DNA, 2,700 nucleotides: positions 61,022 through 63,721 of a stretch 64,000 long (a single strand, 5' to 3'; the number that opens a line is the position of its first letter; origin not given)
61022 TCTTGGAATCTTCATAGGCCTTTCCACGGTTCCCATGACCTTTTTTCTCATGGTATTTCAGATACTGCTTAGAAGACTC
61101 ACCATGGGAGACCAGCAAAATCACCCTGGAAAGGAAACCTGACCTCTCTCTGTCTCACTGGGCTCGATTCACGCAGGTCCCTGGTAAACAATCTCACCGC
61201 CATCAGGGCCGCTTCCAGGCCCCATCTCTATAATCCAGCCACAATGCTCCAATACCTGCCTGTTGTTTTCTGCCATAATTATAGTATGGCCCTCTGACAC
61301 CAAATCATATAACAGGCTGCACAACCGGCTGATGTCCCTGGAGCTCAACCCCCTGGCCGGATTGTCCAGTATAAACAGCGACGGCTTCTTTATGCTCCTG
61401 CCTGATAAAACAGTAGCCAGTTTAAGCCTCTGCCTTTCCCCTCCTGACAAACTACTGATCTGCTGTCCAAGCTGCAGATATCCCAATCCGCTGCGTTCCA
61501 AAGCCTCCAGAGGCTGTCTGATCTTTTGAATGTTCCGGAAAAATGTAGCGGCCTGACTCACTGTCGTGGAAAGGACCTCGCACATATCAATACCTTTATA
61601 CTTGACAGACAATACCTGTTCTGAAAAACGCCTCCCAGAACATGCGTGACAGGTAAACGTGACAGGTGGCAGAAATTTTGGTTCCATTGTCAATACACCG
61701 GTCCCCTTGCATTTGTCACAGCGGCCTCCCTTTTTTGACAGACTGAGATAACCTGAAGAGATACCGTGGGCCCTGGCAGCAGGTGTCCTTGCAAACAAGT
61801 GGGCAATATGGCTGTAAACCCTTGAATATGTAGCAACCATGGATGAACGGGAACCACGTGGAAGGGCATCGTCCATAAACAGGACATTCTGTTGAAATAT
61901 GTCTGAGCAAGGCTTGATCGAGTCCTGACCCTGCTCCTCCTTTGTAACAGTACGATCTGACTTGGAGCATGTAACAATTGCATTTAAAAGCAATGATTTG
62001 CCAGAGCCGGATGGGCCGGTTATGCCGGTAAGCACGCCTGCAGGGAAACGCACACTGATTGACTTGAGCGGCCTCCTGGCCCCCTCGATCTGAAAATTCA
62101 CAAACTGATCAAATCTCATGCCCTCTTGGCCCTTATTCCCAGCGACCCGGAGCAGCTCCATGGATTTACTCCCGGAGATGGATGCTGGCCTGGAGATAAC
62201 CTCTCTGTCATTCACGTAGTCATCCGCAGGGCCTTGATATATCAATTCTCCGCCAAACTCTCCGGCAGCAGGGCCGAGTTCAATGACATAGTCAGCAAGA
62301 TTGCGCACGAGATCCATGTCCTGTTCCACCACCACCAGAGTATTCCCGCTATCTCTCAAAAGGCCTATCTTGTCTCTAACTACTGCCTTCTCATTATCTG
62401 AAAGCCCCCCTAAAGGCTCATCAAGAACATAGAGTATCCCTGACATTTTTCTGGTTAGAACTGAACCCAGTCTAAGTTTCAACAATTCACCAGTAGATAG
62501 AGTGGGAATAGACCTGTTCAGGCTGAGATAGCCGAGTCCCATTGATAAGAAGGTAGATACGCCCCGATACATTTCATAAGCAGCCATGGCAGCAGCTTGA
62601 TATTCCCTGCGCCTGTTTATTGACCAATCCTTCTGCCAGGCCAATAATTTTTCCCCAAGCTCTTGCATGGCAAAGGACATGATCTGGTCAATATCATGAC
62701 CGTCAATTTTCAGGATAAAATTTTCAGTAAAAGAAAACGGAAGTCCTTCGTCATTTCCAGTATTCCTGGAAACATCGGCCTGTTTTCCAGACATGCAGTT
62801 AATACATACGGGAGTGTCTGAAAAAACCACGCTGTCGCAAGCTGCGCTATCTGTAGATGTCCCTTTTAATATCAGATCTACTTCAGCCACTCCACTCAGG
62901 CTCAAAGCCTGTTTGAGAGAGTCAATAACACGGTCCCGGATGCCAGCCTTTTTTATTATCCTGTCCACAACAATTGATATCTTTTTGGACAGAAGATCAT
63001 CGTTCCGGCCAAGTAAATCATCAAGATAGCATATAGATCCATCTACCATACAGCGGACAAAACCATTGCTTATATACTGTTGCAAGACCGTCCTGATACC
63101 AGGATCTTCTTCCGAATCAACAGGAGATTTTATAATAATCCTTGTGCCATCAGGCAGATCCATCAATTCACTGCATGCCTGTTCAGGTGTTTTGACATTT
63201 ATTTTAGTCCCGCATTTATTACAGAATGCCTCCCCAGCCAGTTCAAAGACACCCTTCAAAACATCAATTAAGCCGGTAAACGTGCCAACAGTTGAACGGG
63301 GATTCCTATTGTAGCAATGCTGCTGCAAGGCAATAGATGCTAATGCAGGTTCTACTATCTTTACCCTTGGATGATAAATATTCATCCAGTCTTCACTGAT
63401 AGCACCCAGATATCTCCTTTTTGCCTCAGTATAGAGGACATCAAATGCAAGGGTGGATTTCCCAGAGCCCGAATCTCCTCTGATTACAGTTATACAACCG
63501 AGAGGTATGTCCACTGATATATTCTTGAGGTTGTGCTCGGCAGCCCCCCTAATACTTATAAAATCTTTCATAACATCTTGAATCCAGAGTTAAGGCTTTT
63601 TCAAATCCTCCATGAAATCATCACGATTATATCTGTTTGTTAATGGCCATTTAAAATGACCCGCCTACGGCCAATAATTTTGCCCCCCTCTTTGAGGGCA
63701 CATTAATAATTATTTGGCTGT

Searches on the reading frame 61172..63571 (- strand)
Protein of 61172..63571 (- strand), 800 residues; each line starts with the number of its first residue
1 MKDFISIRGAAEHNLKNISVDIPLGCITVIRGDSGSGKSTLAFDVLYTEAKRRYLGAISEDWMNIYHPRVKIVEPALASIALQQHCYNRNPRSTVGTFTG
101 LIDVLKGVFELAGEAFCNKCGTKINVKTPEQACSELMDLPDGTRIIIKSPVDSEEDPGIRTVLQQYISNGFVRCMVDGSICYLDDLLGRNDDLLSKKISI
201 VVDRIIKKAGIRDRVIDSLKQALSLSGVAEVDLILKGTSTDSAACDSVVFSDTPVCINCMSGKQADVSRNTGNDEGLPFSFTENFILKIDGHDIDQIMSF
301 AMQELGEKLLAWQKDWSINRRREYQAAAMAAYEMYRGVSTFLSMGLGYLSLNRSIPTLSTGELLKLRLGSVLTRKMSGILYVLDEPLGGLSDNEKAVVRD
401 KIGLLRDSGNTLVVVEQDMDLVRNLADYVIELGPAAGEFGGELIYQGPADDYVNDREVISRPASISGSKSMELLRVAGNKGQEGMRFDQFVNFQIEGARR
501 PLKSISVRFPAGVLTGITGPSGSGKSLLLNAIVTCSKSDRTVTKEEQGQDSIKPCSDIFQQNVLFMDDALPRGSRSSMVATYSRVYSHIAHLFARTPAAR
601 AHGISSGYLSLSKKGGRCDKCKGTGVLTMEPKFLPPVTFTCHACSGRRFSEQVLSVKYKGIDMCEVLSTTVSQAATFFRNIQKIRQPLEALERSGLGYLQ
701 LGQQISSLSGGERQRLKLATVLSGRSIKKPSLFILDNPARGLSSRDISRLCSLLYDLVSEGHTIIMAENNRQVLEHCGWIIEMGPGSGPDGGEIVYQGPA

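Call 29: search_protein_families(library=ncbifam, max_evalue=0.00001, proteins=[window:61172-63571:-])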
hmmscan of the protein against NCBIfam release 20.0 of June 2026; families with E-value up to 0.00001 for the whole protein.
window:61172-63571:- (800 aa): 135 families (the best 25 are shown)
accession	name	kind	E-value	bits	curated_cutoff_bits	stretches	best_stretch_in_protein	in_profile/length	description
NF001503.0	PRK00349.1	equivalog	5e-176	587.4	1147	2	285-798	422-920/943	excinuclease ABC subunit UvrA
TIGR00630.1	uvra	equivalog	4.8e-173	577.7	729.8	2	286-798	420-918/924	excinuclease ABC subunit UvrA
NF001885.0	PRK00635.1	equivalog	7.9e-114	381.3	3054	2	338-795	457-896/1809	excinuclease ABC subunit A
TIGR03608.1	L_ocin_972_ABC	subfamily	1.5e-30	106.2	254.85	1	682-783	110-206/206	putative bacteriocin export ABC transporter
NF040873.1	AztA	equivalog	2.2e-28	99.1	220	1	689-773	102-181/191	zinc ABC transporter ATP-binding protein AztA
TIGR04521.1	ECF_ATPase_2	equivalog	1.7e-24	86.4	330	1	689-768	126-202/279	energy-coupling factor transporter ATPase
TIGR02857.1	CydD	equivalog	8.3e-24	84.4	435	1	697-783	447-529/529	thiol reductant ABC exporter subunit CydD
NF053840.1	MnTportMntADein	equivalog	4e-22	78.9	400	1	689-770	116-192/240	manganese ABC transporter ATP-binding protein MntA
NF010068.0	PRK13548.1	equivalog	7.8e-22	77.6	261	1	688-765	119-197/261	heme ABC transporter ATP-binding protein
TIGR03873.1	F420-0_ABC_ATP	hypoth_equivalog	1.1e-21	77.3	372.4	1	703-768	133-194/256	putative F420-0 ABC transporter ATP-binding protein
TIGR02673.1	FtsE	equivalog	2.9e-21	76.2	264.85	1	703-776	133-202/214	cell division ATP-binding protein FtsE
TIGR03411.1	urea_trans_UrtD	equivalog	1.7e-20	73.7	304.1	1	352-459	138-236/242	urea ABC transporter ATP-binding protein UrtD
TIGR00972.1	3a0107s01c2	equivalog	3.8e-20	72.3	343.2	0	701-772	138-204/248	phosphate ABC transporter ATP-binding protein PstB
TIGR01166.1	cbiO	subfamily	1.1e-19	70.6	211.8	1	689-768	110-184/190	cobalt ABC transporter, ATP-binding protein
NF002981.0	PRK03695.1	equivalog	1.7e-18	66.9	281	1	700-769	123-195/253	vitamin B12 ABC transporter ATP-binding protein BtuD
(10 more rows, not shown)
